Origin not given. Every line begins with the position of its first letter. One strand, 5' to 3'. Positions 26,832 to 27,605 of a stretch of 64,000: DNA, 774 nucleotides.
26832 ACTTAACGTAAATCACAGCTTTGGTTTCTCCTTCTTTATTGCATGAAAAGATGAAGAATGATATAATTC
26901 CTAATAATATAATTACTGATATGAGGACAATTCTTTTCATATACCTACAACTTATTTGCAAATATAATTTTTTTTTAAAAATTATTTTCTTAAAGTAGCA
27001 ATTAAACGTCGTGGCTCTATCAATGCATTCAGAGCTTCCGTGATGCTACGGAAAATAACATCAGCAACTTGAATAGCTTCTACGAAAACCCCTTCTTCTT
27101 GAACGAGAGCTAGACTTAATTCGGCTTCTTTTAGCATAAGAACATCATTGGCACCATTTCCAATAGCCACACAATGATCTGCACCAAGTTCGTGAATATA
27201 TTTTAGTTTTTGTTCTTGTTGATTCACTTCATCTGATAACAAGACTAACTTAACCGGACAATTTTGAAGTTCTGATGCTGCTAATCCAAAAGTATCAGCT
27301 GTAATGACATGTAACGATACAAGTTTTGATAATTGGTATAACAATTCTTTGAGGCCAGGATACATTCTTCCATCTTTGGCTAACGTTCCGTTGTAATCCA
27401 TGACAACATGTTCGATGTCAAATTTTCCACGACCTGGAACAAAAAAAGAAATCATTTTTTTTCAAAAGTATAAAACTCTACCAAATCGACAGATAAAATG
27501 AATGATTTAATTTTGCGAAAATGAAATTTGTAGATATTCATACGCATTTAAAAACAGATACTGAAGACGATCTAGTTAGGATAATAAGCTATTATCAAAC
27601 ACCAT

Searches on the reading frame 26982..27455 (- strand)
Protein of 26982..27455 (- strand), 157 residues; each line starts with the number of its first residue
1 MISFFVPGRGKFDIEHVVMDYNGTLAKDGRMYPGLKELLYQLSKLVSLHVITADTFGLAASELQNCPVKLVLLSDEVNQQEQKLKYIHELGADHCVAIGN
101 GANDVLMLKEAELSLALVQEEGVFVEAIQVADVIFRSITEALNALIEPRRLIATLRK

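Call 38: search_protein_families(library=pfam, proteins=[window:26982-27455:-], max_evalue=0.001)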
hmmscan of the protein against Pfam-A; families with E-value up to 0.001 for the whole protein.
window:26982-27455:- (157 aa): 2 families
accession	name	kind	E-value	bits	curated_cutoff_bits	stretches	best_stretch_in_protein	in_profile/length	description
PF00702.32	Hydrolase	-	4.3e-05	24.4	26.4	1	20-111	86-190/191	haloacid dehalogenase-like hydrolase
PF08282.18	Hydrolase_3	-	0.00026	21.3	20.9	1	90-118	201-229/255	haloacid dehalogenase-like hydrolase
